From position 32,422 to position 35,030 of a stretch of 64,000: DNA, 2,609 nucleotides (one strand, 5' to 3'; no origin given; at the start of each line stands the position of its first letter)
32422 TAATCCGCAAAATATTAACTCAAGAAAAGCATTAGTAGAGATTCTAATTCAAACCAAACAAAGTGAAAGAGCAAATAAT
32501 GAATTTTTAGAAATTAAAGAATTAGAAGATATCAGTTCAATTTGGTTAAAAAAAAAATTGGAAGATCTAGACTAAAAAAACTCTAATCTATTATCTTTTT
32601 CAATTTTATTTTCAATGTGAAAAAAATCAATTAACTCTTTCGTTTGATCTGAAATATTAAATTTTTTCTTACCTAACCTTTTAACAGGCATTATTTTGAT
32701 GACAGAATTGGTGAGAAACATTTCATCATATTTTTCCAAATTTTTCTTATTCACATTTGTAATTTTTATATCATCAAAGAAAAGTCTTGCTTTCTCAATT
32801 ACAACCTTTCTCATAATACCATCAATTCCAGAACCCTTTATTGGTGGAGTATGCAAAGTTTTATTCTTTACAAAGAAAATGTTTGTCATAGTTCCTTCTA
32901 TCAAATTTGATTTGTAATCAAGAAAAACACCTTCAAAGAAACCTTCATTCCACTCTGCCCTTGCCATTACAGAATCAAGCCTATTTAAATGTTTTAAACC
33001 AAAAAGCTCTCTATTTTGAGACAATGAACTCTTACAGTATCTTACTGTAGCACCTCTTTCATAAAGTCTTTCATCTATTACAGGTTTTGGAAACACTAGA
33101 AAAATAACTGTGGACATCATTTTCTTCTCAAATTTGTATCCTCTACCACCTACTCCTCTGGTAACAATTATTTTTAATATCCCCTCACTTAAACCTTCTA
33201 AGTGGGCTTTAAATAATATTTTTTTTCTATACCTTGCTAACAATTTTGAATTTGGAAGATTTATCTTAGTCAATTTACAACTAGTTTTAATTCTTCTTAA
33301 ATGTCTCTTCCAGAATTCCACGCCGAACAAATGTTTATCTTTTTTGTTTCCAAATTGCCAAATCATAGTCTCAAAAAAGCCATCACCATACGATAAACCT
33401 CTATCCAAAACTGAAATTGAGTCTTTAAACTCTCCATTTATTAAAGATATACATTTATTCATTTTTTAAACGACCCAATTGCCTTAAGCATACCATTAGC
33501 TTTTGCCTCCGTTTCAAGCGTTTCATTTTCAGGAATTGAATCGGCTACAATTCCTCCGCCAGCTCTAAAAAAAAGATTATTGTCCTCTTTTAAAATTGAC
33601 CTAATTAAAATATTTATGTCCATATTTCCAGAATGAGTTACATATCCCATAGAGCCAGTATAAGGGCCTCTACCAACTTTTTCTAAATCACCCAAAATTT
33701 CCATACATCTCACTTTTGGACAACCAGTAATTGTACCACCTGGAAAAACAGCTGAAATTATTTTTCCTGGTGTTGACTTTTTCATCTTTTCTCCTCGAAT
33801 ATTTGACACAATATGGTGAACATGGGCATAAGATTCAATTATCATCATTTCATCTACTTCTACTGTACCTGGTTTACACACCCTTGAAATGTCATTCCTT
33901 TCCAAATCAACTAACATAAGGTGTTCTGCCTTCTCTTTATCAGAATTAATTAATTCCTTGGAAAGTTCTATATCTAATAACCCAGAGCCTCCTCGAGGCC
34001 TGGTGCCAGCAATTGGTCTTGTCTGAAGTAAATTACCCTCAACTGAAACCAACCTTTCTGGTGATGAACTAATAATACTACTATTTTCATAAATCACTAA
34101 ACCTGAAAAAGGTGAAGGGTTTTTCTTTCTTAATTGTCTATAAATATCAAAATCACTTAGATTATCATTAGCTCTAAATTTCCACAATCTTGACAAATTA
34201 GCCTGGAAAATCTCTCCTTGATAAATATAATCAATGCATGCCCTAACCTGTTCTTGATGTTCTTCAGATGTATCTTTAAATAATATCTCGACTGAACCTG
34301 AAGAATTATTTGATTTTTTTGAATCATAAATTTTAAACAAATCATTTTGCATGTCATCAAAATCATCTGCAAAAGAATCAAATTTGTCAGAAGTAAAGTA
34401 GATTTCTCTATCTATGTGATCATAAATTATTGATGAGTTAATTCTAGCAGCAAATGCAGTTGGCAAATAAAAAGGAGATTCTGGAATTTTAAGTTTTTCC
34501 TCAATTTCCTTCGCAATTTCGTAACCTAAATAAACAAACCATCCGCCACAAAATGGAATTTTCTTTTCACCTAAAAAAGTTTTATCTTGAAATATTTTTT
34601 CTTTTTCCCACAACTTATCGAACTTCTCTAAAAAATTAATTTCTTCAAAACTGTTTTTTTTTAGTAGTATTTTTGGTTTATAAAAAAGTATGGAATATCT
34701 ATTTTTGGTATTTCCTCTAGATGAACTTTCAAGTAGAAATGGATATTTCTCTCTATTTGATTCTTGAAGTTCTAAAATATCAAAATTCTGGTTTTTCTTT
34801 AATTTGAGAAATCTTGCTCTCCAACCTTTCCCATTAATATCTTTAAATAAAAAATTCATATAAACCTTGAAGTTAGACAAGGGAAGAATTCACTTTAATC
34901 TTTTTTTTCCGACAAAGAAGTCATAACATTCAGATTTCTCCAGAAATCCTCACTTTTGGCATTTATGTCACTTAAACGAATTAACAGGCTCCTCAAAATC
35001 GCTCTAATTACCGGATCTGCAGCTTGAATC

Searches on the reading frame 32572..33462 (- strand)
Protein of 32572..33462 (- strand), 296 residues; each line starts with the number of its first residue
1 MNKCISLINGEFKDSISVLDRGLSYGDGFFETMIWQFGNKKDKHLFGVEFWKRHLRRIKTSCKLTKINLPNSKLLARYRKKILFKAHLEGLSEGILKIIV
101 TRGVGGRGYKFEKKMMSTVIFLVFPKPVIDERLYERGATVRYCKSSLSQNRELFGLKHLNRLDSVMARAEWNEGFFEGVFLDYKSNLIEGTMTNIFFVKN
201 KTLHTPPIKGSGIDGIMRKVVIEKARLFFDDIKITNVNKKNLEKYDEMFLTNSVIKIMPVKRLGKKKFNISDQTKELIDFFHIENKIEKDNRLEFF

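Call 3: search_protein_families(library=pfam, proteins=[window:32572-33462:-], max_evalue=1)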
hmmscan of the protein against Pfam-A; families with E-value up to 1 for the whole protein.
window:32572-33462:- (296 aa): 1 family
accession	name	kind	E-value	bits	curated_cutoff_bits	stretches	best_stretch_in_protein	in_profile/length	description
PF01063.24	Aminotran_4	-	2.5e-38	132.6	28.5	1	28-262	1-222/223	Amino-transferase class IV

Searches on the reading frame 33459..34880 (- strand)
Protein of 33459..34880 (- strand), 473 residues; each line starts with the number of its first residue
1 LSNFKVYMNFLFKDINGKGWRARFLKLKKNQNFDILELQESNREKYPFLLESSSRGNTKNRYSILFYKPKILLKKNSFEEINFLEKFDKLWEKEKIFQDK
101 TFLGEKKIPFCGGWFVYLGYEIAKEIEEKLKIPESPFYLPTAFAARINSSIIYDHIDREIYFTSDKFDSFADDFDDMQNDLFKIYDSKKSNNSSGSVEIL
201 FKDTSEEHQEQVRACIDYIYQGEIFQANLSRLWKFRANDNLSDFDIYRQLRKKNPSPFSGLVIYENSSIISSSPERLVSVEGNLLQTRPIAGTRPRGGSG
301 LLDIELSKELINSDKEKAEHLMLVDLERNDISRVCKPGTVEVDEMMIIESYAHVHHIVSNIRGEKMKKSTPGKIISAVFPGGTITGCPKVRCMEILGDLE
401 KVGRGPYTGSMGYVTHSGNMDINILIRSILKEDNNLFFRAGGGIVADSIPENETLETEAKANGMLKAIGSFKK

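Call 3: search_protein_families(library=pfam, proteins=[window:33459-34880:-], max_evalue=1)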
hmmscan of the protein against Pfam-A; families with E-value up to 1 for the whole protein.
window:33459-34880:- (473 aa): 2 families
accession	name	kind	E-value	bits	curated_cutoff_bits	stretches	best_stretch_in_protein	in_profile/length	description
PF00425.24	Chorismate_bind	-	9.5e-86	287.9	27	1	205-460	2-257/257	chorismate binding enzyme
PF04715.19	Anth_synt_I_N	-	5.9e-12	46.5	23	1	43-161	14-139/140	Anthranilate synthase component I, N terminal region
